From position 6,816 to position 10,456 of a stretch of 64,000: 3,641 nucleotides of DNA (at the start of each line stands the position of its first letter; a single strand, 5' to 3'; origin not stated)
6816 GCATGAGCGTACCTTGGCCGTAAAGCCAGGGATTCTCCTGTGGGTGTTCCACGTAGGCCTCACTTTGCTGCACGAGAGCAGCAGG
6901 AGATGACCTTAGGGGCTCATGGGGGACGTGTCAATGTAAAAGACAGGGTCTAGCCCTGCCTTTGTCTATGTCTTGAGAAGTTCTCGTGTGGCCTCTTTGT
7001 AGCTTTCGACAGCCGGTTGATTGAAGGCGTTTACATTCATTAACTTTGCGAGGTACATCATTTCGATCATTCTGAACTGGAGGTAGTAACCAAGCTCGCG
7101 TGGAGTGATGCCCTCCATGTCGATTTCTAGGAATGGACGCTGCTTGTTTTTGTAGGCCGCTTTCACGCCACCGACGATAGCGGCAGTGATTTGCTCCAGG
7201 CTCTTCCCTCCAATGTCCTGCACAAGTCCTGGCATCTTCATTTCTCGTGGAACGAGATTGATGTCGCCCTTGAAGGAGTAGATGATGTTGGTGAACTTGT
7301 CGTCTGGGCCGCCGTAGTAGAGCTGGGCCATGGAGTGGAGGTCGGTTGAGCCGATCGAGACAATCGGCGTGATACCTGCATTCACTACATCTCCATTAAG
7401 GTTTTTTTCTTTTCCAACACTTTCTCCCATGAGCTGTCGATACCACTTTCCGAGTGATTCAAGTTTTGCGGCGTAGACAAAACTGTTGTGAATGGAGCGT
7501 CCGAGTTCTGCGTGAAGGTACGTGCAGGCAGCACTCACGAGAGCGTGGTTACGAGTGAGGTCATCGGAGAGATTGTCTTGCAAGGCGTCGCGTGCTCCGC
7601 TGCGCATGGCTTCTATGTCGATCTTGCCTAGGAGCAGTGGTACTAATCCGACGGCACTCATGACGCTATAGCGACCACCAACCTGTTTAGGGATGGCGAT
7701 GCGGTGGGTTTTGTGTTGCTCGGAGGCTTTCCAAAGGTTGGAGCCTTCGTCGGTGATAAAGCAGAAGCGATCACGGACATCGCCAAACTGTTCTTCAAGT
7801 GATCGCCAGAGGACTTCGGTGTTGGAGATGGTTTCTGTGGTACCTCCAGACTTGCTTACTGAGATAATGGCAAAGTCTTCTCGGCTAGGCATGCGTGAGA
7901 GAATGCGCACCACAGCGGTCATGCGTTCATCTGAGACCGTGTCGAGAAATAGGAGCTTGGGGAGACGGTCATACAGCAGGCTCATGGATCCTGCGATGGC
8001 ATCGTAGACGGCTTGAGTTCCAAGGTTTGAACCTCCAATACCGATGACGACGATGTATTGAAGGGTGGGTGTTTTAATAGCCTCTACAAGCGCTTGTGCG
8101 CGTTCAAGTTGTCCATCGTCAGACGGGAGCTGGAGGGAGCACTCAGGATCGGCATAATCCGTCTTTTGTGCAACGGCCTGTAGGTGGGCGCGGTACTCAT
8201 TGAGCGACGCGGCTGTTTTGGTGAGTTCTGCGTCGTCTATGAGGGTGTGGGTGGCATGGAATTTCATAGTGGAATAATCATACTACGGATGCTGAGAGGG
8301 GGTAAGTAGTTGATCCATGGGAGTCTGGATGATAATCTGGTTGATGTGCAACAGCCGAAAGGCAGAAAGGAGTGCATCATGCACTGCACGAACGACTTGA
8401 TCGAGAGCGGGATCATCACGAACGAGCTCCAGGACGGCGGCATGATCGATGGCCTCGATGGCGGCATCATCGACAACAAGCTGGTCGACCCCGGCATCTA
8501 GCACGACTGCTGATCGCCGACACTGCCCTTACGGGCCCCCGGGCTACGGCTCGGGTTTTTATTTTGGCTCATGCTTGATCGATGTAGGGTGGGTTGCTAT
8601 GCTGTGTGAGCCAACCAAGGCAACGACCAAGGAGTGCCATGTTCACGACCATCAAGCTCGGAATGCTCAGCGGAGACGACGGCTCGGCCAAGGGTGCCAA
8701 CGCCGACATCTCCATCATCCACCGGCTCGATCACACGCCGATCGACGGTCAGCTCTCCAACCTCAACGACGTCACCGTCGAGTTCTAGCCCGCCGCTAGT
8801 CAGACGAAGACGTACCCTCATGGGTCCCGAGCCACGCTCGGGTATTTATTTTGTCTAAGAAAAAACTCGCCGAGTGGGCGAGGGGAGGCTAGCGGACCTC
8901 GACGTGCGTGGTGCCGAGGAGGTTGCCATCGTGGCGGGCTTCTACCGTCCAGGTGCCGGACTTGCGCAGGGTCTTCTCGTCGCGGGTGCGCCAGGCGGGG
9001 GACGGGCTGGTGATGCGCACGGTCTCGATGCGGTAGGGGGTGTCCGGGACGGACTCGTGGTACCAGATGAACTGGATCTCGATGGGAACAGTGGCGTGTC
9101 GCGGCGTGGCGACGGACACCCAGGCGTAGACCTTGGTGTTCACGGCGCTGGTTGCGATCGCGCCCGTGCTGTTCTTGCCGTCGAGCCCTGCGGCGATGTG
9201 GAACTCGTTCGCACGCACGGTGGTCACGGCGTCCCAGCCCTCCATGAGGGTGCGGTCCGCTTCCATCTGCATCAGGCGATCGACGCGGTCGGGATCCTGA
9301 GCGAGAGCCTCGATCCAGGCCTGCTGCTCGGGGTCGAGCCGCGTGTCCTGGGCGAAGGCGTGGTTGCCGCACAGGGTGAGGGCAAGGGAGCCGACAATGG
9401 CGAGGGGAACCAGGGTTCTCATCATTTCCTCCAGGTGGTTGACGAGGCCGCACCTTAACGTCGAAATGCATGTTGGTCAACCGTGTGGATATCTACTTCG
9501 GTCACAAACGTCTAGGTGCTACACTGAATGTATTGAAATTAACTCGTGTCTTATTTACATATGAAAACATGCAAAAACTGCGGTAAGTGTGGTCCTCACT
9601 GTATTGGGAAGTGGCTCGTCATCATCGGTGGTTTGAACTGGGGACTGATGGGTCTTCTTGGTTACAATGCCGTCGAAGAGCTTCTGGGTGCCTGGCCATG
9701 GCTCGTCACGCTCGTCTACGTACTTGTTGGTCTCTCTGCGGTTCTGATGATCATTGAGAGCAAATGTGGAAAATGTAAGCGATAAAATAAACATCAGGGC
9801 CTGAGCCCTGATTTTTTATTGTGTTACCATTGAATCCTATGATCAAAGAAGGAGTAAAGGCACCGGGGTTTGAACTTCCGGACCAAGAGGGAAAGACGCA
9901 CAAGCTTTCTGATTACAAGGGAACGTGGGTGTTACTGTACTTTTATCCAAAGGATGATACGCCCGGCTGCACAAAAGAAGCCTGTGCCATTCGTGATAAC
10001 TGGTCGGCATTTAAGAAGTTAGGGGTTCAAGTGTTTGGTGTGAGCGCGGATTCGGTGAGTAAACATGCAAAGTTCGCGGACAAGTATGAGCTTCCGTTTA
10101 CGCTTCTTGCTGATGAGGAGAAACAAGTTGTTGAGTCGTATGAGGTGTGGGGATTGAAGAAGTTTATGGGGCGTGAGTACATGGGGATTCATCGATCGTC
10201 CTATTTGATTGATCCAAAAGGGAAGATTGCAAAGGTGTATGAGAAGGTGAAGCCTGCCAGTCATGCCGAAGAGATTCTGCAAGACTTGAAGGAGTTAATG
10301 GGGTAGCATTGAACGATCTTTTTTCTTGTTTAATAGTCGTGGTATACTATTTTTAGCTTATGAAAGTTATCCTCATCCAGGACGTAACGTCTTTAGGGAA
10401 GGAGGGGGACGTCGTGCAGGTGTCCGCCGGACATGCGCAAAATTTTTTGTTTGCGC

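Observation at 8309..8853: Tandem duplicated cassettes each encoding a small acidic peptide with its own promoter, RBS and terminator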

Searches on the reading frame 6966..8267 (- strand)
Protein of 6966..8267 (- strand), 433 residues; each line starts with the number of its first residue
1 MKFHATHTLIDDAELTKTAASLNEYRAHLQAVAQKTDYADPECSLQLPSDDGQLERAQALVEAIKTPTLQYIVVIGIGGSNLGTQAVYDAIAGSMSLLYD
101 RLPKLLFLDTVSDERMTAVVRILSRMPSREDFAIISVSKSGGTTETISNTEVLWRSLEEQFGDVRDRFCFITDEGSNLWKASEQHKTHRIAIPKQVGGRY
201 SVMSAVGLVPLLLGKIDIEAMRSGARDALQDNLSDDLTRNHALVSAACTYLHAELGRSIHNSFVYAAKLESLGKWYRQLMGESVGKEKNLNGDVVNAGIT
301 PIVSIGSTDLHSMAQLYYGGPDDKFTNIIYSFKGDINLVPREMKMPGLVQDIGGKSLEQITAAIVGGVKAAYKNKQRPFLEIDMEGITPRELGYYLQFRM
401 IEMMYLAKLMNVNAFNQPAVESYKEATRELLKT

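Call 45: search_protein_families(library=padloc, proteins=[P0001, P0002], max_evalue=1)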
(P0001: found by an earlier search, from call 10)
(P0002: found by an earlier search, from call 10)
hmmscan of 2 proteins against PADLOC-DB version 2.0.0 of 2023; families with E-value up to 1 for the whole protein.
P0001 (40 aa): 0 families

P0002 (49 aa): 0 families

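Call 46: search_protein_families(library=phrogs, proteins=[P0001, P0002], max_evalue=1)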
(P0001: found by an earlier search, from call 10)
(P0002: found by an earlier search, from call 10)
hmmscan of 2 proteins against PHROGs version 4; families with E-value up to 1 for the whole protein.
P0001 (40 aa): 0 families

P0002 (49 aa): 0 families

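Call 53: find_encoding_contigs(protein=window:6966-8267:-, flank=500, max_places=3)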
Protein window:6966-8267:- (433 aa): no gene with exactly this product is on record in the collection.

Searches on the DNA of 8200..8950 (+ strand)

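Call 60: search_rna_families(source=window, start=8200, end=8950, threshold=evalue, max_evalue=10)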
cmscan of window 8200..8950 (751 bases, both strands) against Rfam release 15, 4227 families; matches with E-value up to 10: 5.
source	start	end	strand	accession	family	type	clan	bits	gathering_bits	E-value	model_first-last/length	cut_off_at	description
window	8862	8901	-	RF02224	sX5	Gene; sRNA;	-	14.7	50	2.7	1-49/49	no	Xanthomonadaceae sRNA sX5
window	8783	8802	-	RF01381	HIV-1_SL3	Cis-reg;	-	13.5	33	5.5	1-23/23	no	HIV-1 stem-loop 3 Psi packaging signal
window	8665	8719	-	RF01129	sR44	Gene; snRNA; snoRNA; CD-box;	-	13.4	45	1.4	1-55/55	no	Small nucleolar RNA sR44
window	8698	8772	+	RF01668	P10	Gene; sRNA;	-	12.2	37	9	1-72/72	no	Pseudomonas sRNA P10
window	8285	8339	+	RF01124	sR36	Gene; snRNA; snoRNA; CD-box;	-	12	55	2.5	1-55/55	no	Small nucleolar RNA sR36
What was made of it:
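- On Known sRNA families (Rfam 15): The best hit in 8200-8950 scores 14.7 bits against a gathering score of 50 (E = 2.7; call 60).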

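Call 62: search_dna_similar(query=window:8300-8860:+, collection=plasmids, mode=distant, max_evalue=0.01)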
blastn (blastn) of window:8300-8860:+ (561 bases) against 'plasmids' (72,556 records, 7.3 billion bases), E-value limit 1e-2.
No match.

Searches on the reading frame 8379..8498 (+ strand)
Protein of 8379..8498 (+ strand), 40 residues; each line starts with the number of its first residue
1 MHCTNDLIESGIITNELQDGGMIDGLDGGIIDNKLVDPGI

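Call 9: search_protein_families(library=pfam, proteins=[window:8379-8498:+], max_evalue=1)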
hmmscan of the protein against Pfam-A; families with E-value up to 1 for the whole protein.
seq(40 aa): 0 families

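Call 11: find_encoding_contigs(protein=P0003, flank=6000, max_places=8)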
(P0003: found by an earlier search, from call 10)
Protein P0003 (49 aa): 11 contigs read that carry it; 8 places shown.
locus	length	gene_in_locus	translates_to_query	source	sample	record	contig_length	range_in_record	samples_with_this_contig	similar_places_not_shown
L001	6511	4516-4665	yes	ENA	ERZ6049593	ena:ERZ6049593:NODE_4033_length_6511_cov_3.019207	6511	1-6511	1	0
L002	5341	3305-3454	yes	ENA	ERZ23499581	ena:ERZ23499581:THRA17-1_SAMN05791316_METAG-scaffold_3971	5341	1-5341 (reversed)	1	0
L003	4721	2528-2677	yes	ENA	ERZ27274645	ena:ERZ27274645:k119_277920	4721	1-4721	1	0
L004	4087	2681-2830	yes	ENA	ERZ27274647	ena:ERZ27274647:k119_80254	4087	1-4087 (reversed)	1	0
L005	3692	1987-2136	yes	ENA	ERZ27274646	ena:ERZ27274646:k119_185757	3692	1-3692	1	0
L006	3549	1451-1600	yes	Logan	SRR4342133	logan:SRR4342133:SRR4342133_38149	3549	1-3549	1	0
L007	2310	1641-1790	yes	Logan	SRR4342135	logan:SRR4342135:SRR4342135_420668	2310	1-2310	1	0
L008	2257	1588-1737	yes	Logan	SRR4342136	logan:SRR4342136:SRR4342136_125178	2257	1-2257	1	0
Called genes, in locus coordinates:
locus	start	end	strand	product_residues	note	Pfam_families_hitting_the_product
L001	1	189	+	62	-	?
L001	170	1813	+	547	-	-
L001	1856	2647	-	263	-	-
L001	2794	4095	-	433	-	PF00342:PGI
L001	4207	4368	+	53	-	-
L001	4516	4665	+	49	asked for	-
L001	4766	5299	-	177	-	-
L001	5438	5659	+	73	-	PF04070:DUF378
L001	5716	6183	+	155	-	PF00578:AhpC-TSA, PF08534:Redoxin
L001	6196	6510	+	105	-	?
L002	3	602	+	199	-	?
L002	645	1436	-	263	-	-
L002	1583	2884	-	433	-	PF00342:PGI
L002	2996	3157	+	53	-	-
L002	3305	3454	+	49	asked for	-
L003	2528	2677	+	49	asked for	-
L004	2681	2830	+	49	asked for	-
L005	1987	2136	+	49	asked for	-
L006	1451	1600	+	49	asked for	-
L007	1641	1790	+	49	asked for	-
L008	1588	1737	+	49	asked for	-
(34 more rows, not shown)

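Call 30: find_encoding_contigs(protein=P0001, flank=1000, max_places=4)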
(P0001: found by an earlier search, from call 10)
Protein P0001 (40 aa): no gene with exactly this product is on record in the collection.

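Call 45: search_protein_families(library=padloc, proteins=[P0001, P0002], max_evalue=1)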
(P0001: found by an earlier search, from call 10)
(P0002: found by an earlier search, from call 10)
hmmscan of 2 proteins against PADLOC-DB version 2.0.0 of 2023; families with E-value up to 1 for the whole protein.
P0001 (40 aa): 0 families

P0002 (49 aa): 0 families

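Call 46: search_protein_families(library=phrogs, proteins=[P0001, P0002], max_evalue=1)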
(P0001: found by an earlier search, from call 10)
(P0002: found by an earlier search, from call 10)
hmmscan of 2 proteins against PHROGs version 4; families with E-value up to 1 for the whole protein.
P0001 (40 aa): 0 families

P0002 (49 aa): 0 families

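Call 64: search_dna_similar(query=P0002, collection=plasmids, mode=protein, max_evalue=1, max_rows=8)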
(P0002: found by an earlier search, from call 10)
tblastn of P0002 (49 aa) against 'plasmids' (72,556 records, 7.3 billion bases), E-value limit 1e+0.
No match.

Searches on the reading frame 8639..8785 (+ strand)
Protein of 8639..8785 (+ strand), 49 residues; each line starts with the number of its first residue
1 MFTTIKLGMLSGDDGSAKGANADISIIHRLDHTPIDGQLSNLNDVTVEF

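Call 9: search_protein_families(library=pfam, proteins=[window:8639-8785:+], max_evalue=1)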
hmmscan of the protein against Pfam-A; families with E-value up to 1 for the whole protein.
seq(49 aa): 0 families

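Call 12: find_homologous_proteins(query=window:8639-8785:+, max_evalue=10)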
Query seq(49 aa) (49 aa): 1 proteins with E <= 10 among 1 candidates.
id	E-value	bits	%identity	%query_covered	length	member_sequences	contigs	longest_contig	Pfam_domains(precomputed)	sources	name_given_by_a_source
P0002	3.6e-24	100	100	100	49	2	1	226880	-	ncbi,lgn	-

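Call 45: search_protein_families(library=padloc, proteins=[P0001, P0002], max_evalue=1)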
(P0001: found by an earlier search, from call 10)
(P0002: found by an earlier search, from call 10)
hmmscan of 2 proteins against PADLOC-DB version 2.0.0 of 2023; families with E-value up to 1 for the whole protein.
P0001 (40 aa): 0 families

P0002 (49 aa): 0 families

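Call 46: search_protein_families(library=phrogs, proteins=[P0001, P0002], max_evalue=1)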
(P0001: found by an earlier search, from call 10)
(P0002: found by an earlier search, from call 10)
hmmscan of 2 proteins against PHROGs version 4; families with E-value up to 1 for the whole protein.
P0001 (40 aa): 0 families

P0002 (49 aa): 0 families

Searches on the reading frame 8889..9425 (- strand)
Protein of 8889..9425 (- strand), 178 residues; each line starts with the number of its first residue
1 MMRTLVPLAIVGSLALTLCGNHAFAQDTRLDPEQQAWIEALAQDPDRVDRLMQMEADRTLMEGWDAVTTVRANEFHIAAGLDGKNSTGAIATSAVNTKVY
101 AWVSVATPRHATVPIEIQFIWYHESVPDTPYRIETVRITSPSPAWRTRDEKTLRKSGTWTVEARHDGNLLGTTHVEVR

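Call 9: search_protein_families(library=pfam, proteins=[window:8889-9425:-], max_evalue=1)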
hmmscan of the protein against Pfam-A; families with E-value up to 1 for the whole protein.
window:8889-9425:- (178 aa): 0 families

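Call 10: list_cluster_members(proteins=[window:8379-8498:+, window:8639-8785:+, window:8889-9425:-, window:6966-8267:-, window:6031-6888:-, window:9546-9785:+, window:8310-8498:+, window:8594-8785:+])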
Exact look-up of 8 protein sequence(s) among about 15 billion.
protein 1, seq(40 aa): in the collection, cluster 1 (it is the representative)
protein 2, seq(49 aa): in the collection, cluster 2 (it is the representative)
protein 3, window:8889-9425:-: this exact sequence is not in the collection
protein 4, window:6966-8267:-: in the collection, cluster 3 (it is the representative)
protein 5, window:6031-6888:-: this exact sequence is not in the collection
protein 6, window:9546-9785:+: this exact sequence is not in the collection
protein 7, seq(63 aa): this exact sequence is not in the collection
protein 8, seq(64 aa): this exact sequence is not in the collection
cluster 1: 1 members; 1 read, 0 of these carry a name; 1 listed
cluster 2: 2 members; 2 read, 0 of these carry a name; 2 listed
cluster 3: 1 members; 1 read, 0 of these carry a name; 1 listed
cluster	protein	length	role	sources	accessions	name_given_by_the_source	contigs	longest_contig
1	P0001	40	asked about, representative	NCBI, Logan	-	-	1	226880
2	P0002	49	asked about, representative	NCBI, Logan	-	-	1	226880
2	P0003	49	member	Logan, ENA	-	-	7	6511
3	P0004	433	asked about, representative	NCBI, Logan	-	-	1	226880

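Call 20: find_homologous_proteins(query=window:8889-9425:-)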
Query window:8889-9425:- (178 aa): 2 proteins with E <= 0.001 among 84 candidates.
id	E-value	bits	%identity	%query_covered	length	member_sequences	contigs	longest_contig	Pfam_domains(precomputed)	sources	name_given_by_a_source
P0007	4.2e-114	396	100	99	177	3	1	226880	-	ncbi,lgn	-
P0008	5.5e-45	171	50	83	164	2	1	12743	-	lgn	-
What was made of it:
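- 8866..9425 (-): Convergent neighbour of the same compositional class: orphan 178-aa protein with a signal-peptide-like N-terminus (8889-9425) and its own terminator (8882-8866). Only one distant homologue, at 50% identity (call 20).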

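Call 21: find_encoding_contigs(protein=P0008, flank=6000, max_places=4)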
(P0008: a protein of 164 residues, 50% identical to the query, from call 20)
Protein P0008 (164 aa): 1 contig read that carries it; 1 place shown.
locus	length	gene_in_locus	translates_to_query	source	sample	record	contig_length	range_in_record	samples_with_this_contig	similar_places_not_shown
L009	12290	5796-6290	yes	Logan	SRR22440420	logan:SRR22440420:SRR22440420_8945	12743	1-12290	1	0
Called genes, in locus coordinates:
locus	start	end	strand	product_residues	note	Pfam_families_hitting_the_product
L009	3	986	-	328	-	?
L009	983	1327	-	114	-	-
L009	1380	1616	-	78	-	PF01106:NifU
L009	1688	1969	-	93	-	PF01016:Ribosomal_L27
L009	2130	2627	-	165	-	-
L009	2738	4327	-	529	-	PF01656:CbiA (weak), PF06418:CTP_synth_N, PF00117:GATase, PF07722:Peptidase_C26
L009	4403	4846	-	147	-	PF01281:Ribosomal_L9_N, PF03948:Ribosomal_L9_C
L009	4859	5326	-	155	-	PF00578:AhpC-TSA, PF08534:Redoxin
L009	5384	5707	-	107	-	PF04070:DUF378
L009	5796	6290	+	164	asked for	-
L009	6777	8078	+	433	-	PF00342:PGI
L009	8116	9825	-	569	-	-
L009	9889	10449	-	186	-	-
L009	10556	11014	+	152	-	-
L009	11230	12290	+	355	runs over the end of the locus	-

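Call 45: search_protein_families(library=padloc, proteins=[P0001, P0002, window:8889-9425:-], max_evalue=1)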
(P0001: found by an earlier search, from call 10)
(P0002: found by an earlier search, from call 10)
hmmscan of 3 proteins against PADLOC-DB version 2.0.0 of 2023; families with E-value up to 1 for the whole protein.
P0001 (40 aa): 0 families

P0002 (49 aa): 0 families

window:8889-9425:- (178 aa): 0 families

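Call 46: search_protein_families(library=phrogs, proteins=[P0001, P0002, window:8889-9425:-], max_evalue=1)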
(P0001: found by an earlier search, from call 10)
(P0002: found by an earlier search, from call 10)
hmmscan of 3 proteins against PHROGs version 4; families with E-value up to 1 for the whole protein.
P0001 (40 aa): 0 families

P0002 (49 aa): 0 families

window:8889-9425:- (178 aa): 1 family
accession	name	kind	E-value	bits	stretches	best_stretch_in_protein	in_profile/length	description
phrog_5593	-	unknown function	0.34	12.1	1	48-102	20-74/78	-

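Call 56: predict_structure(alignment_id=A6)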
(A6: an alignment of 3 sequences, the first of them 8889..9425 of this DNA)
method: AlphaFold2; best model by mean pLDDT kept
length: 178 residues; sequences in the alignment: 3
mean_pLDDT: 40.6   pTM: 0.35
mean pLDDT of the five models: 40.6, 38.0, 37.6, 36.3, 34.3
residues with pLDDT >= 90: 0; 70-90: 1; 50-70: 47; < 50: 130
segments of 3 or more residues with pLDDT < 50: 1-30, 32-113, 139-155
pLDDT, mean of each block of 10 residues (from residue 1): 24 27 29 45 41 36 27 33 30 36 43 52 62 54 37 49 56 51
secondary structure, 60 per line:
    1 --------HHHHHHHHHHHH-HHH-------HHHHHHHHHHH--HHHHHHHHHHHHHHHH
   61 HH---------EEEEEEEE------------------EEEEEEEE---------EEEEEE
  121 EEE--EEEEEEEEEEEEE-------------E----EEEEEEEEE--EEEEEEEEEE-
elements in order: H9-20 H32-42 H45-62 E72-79 E98-105 E115-123 E126-138 E157-165 E168-177

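Call 65: search_dna_similar(query=window:8889-9425:-, collection=plasmids, mode=protein, max_evalue=0.01, max_rows=8)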
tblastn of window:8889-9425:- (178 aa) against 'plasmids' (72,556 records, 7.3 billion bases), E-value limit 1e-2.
No match.

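Call 73: find_encoding_contigs(protein=P0021, flank=5000, max_places=4)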
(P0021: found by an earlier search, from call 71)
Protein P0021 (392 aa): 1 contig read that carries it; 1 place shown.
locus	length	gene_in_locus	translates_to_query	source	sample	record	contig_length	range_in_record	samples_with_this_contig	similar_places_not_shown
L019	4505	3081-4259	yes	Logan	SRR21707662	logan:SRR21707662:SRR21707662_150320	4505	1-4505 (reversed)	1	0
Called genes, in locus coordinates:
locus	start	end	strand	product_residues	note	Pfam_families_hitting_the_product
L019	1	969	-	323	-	?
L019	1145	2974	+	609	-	PF13116:YhdP (faint), PF05170:AsmA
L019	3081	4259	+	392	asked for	PF01547:SBP_bac_1, PF13416:SBP_bac_8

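Call 74: find_encoding_contigs(protein=P0017, flank=5000, max_places=4)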
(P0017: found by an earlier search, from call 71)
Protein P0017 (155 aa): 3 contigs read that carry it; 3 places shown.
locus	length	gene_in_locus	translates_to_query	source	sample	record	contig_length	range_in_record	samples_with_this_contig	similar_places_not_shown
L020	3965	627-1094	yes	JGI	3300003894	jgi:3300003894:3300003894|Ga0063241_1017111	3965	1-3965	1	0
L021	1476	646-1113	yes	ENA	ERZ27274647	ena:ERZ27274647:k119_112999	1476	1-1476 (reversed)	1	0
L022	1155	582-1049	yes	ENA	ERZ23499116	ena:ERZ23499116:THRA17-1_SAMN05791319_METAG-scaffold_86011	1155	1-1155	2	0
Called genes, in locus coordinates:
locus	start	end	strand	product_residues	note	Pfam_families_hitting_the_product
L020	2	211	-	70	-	?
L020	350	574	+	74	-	PF04070:DUF378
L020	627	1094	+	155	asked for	PF00578:AhpC-TSA, PF08534:Redoxin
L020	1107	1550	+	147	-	PF01281:Ribosomal_L9_N, PF03948:Ribosomal_L9_C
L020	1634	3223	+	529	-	PF01656:CbiA (weak), PF06418:CTP_synth_N, PF00117:GATase, PF07722:Peptidase_C26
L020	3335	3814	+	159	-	-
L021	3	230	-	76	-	?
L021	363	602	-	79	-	-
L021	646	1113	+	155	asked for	PF00578:AhpC-TSA, PF08534:Redoxin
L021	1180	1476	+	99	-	?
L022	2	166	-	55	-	?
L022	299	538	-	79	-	-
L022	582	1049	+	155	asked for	PF00578:AhpC-TSA, PF08534:Redoxin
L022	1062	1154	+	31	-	?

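Call 75: find_encoding_contigs(protein=P0016, flank=6000, max_places=4)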
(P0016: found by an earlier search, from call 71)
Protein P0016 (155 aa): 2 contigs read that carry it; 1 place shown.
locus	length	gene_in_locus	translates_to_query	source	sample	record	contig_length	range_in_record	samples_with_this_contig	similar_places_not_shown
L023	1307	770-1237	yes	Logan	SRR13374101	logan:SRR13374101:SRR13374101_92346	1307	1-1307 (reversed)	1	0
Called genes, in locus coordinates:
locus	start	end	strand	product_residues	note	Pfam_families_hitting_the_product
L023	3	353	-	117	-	?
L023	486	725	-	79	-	-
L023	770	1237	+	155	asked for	PF00578:AhpC-TSA, PF08534:Redoxin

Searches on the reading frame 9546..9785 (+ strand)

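Call 9: search_protein_families(library=pfam, proteins=[window:9546-9785:+], max_evalue=1)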
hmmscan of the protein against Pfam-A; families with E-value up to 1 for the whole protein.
window:9546-9785:+ (79 aa): 3 families
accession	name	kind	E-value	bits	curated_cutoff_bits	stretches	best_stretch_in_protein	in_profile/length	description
PF04070.17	DUF378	-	4.1e-15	55.8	25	1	23-70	9-57/60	Domain of unknown function (DUF378)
PF00037.32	Fer4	-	0.45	10.8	21.1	0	7-19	6-18/24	4Fe-4S binding domain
PF12797.12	Fer4_2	-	0.85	10.2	24.5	0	7-19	8-20/22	4Fe-4S binding domain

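Call 45: search_protein_families(library=padloc, proteins=[P0001, P0002], max_evalue=1)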
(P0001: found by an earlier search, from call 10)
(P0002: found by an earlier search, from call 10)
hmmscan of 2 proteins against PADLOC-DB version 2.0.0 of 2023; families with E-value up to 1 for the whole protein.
P0001 (40 aa): 0 families

P0002 (49 aa): 0 families

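Call 46: search_protein_families(library=phrogs, proteins=[P0001, P0002], max_evalue=1)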
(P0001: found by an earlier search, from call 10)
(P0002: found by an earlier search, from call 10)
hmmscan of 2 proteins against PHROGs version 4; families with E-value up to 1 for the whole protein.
P0001 (40 aa): 0 families

P0002 (49 aa): 0 families

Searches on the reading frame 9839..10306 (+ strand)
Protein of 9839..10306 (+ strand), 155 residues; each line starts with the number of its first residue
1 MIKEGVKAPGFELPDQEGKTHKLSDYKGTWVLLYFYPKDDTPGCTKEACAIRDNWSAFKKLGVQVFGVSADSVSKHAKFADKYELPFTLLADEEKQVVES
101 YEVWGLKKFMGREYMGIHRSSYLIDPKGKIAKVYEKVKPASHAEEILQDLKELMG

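Call 71: list_cluster_members(proteins=[P0007, window:9839-10306:+, window:10360-10803:+, window:9561-9785:+, P0005, P0008])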
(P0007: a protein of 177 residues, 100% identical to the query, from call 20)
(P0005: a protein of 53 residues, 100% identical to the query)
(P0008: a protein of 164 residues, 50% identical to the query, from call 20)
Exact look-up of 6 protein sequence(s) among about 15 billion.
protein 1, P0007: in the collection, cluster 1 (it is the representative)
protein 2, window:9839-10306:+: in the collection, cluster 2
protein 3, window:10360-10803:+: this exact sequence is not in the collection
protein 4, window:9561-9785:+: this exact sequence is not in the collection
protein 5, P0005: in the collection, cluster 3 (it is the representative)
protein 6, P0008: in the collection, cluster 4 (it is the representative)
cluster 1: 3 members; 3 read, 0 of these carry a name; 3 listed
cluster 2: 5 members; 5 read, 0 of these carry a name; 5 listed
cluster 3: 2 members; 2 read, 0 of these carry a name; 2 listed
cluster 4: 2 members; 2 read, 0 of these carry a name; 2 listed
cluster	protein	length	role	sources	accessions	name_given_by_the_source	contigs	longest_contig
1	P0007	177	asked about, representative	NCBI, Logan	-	-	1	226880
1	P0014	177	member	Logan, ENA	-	-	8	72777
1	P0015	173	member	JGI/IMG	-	-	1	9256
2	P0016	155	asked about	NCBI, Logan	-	-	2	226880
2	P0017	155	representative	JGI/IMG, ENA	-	-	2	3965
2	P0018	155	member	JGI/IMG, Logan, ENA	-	-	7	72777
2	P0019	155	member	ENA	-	-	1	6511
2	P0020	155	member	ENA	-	-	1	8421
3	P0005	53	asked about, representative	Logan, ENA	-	-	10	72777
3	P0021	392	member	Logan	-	-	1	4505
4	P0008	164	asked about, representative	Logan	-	-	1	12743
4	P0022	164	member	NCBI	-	-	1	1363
